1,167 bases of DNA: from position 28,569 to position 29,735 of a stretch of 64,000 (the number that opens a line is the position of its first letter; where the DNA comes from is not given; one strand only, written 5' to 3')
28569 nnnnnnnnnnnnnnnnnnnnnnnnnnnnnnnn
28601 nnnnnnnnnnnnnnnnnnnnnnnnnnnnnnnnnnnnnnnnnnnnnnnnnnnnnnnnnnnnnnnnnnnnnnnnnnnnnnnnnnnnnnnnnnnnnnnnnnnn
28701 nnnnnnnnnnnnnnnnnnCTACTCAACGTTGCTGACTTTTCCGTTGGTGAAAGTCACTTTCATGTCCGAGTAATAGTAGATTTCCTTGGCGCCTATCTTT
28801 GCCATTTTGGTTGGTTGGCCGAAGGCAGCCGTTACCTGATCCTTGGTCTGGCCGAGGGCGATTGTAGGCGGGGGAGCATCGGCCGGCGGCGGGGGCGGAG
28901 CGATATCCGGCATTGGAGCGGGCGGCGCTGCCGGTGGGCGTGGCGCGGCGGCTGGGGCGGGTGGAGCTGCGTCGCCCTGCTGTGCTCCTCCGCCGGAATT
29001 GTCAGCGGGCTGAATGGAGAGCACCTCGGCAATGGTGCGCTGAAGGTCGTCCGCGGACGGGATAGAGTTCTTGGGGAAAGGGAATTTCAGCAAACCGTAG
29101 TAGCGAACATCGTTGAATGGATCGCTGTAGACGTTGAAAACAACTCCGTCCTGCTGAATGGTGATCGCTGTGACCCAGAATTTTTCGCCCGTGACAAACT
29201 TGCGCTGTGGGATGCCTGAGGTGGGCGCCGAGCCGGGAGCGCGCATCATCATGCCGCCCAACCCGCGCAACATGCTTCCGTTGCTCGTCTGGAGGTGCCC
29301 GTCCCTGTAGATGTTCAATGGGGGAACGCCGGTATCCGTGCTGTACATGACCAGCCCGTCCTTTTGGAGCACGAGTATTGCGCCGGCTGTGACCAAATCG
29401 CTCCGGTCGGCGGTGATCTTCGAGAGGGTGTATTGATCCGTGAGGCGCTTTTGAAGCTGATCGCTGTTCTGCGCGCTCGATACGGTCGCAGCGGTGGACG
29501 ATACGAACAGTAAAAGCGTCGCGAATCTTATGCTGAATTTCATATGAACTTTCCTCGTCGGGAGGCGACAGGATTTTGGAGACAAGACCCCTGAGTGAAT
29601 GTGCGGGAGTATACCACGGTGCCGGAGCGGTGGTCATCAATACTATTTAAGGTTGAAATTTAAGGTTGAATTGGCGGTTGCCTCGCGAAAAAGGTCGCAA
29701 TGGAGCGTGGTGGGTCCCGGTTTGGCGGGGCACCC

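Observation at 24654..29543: Candidate undescribed cell-surface system: four secreted modular proteins built from two shared domains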

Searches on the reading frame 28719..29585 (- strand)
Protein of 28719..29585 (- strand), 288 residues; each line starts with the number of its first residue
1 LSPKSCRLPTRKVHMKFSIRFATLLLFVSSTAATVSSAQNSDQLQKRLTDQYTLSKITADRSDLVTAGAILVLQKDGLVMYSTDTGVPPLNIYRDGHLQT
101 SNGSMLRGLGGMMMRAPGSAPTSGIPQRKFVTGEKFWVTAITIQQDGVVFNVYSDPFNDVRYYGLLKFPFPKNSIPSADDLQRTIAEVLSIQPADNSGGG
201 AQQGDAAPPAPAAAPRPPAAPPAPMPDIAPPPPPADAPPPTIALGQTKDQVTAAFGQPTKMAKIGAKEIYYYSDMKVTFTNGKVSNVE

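Call 3: search_protein_families(library=pfam, proteins=[window:28719-29585:-], max_evalue=1)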
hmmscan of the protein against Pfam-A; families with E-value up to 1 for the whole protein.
window:28719-29585:- (288 aa): 2 families
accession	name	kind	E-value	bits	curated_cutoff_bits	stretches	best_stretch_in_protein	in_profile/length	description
PF04355.18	BamE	-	0.0047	17.1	23.2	1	242-276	12-46/71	Outer membrane protein assembly factor BamE domain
PF05308.16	Mito_fiss_reg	-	0.58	10.7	26.3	1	181-243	132-191/244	Mitochondrial fission regulator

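Call 4: search_protein_families(library=ncbifam, proteins=[window:28719-29585:-], max_evalue=1)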
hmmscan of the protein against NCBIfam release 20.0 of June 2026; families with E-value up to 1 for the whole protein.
window:28719-29585:- (288 aa): 1 family
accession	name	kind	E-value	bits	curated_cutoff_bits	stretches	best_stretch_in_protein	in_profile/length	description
NF040983.1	BimA_second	exception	0.031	13.2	600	1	206-261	98-162/381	trimeric autotransporter actin-nucleating factor BimA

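Call 15: find_homologous_proteins(query=window:28719-29543:-)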
Query window:28719-29543:- (274 aa): 1742 proteins with E <= 0.001 among 8000 candidates; the best 120 are listed.
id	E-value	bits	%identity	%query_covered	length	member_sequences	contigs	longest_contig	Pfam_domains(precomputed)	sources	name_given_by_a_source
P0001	1.1e-162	557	92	100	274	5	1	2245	-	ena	-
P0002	6.4e-112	391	65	98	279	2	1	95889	-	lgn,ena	-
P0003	1.5e-107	377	64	100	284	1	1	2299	-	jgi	-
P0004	8.8e-107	374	61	100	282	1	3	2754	-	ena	-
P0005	1.1e-101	358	61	100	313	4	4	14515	-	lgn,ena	-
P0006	4.8e-92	326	59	89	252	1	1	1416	-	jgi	jgi:hypothetical protein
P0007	7.6e-92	325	57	100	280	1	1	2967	-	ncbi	-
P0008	1.2e-90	321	56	96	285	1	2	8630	-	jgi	jgi:hypothetical protein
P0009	1.6e-89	318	68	80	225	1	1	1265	-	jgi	jgi:hypothetical protein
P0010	2.1e-89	317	56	91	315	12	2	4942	-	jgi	jgi:hypothetical protein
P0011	2.6e-89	317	39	94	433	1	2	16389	-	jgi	-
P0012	5.1e-89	316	56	97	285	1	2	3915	-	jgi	jgi:hypothetical protein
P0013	8.6e-89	315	54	100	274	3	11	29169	-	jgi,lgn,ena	jgi:hypothetical protein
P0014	1.2e-87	312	36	96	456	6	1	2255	-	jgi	jgi:hypothetical protein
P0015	4.9e-87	310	40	90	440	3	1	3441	-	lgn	-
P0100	2.3e-78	281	52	89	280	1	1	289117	-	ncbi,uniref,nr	ncbi:hypothetical protein [Acidicapsa ligni]|uniref:hypothetical protein n=1 Tax=Acidicapsa ligni Ta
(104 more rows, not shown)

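Call 30: predict_structure(alignment_id=A1)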
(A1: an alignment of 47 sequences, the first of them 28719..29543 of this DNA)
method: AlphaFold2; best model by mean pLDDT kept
length: 274 residues; sequences in the alignment: 47
mean_pLDDT: 81.2   pTM: 0.57
mean pLDDT of the five models: 81.2, 80.9, 79.9, 79.8, 79.1
residues with pLDDT >= 90: 165; 70-90: 28; 50-70: 48; < 50: 33
segments of 3 or more residues with pLDDT < 50: 1-4, 6-10, 15-19, 96-103, 185-189
pLDDT, mean of each block of 10 residues (from residue 1): 46 48 76 94 93 95 94 91 84 50 58 94 96 96 93 95 95 93 48 51 62 70 81 95 95 95 97 96
secondary structure, 60 per line:
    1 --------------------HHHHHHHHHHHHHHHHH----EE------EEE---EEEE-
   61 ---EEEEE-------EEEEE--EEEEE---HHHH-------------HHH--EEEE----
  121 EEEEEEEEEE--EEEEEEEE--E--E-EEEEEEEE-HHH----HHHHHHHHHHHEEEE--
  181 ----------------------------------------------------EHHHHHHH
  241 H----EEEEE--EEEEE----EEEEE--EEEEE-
elements in order: H21-37 E50-52 E56-59 E64-68 E76-80 E83-87 H91-94 E113-116 E121-130 E133-140 E148-155 H164-174 E175-178 H234-241 E246-250 E253-257 E262-266 E269-273

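Call 36: fold_search(model_id=the predicted structure, library=pdb)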
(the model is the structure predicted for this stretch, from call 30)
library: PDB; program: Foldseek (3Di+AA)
matches with E <= 10: 664; with E <= 0.001: 0
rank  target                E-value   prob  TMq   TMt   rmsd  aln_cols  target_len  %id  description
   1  4dm5_B                3.6e-01  1.00  0.16  0.45   3.0        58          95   19  Putative Osmotically inducible lipoprotein OsmE characterization by Xray crystallography (released 2012-03-07)
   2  6cmp_B                4.0e-01  0.23  0.12  0.07   8.7        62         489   13  Closed structure of inactive SHP2 mutant C459E (released 2018-11-14)
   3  2hc1                  4.2e-01  0.38  0.13  0.12   9.6        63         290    8  Engineered catalytic domain of protein tyrosine phosphatase HPTPbeta. (released 2006-06-27)
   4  4ohh                  4.2e-01  0.35  0.12  0.07   8.4        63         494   13  LEOPARD Syndrome-Associated SHP2/Q506P mutant (released 2014-09-24)
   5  6cmq_D                4.2e-01  0.21  0.12  0.08   8.8        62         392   13  Structure of human SHP2 without N-SH2 domain (released 2018-11-14)
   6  6bn5_A                4.5e-01  0.25  0.12  0.08   8.4        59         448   14  Non-receptor Protein Tyrosine Phosphatase SHP2 F285S in Complex with Allosteric Inhibitor JLR-2 (released 2017-12-13)
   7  8u7w_A                4.5e-01  0.21  0.12  0.07   8.5        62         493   13  Crystal structure of non-receptor protein tyrosine phosphatase SHP2 in complex with inhibitor compound 7 (released 2024-01-03)
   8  6md7_B                4.7e-01  0.21  0.12  0.07   8.6        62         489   13  Non-receptor Protein Tyrosine Phosphatase SHP2 in Complex with Allosteric Inhibitor Pyrimidinone 7 (released 2019-02-13)
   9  9r16_A                4.7e-01  0.21  0.12  0.07   8.6        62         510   13  Structure of mutant SHP2 (released 2026-01-28)
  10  1jln                  5.0e-01  0.44  0.13  0.12   9.1        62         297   16  Crystal structure of the catalytic domain of protein tyrosine phosphatase PTP-SL/BR7 (released 2001-08-17)
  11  8s0j_B                5.0e-01  0.23  0.12  0.07   8.2        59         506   14  A fragment-based inhibitor of SHP2 (released 2024-03-20)
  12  3zm3                  5.0e-01  0.21  0.12  0.12   8.6        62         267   13  Catalytic domain of human SHP2 (released 2014-04-23)
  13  8cbh_A                5.0e-01  0.21  0.12  0.07   8.5        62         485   13  SHP2 in complex with a novel allosteric inhibitor (released 2023-04-26)
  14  8s0p_B                5.0e-01  0.21  0.12  0.07   8.5        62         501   13  A fragment-based inhibitor of SHP2 (released 2024-03-20)
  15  8s0o_A                5.3e-01  0.23  0.12  0.07   8.4        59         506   14  A fragment-based inhibitor of SHP2 (released 2024-03-20)
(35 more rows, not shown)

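Call 63: search_solved_structures(query=A1, max_evalue=1)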
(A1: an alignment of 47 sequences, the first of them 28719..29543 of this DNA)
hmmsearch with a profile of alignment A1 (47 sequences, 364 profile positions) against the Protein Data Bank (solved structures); distinct sequences matched with E-value up to 1: 3.
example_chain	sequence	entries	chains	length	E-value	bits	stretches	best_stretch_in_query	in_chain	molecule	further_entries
9dbd_A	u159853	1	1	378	0.00013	24.6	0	293-342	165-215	Tet4 Variant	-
9dbf_A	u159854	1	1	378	0.00061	22.4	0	293-342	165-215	Tet4 Variant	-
4v7h_BX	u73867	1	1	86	0.19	14.2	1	243-296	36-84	60S ribosomal protein L35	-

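Call 77: find_encoding_contigs(protein=P0100, flank=8000, max_places=2)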
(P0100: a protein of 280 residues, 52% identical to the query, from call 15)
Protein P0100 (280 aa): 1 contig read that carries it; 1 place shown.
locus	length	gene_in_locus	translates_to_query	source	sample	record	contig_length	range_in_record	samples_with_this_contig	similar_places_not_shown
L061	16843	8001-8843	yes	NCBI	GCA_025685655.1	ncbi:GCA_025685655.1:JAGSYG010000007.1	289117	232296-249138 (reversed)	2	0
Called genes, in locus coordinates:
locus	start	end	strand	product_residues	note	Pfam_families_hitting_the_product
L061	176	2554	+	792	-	PF02225:PA, PF04389:Peptidase_M28, PF04253:TFR_dimer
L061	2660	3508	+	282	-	-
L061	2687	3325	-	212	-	PF00753:Lactamase_B, PF23023:Anti-Pycsar_Apyc1 (weak), PF12706:Lactamase_B_2 (weak)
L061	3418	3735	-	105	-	PF03840:SecG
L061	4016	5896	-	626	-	PF00924:MS_channel_2nd (weak)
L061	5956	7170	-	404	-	PF00291:PALP, PF13291:ACT_4 (faint)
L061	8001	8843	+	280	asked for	-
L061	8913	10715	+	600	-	-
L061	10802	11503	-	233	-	PF00702:Hydrolase, PF13419:HAD_2, PF13242:Hydrolase_like (faint)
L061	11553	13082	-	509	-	PF00370:FGGY_N, PF02782:FGGY_C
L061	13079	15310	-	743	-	PF00596:Aldolase_II, PF00106:adh_short, PF08659:KR, PF13561:adh_short_C2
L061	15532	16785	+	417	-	PF01261:AP_endonuc_2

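Call 88: search_protein_families(library=padloc, proteins=[window:28719-29543:-], max_evalue=0.01)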
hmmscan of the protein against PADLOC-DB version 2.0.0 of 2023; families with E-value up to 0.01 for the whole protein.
window:28719-29543:- (274 aa): 0 families

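Call 89: search_protein_families(library=phrogs, proteins=[window:28719-29543:-], max_evalue=0.01)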
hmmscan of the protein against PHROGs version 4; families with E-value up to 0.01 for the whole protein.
window:28719-29543:- (274 aa): 0 families
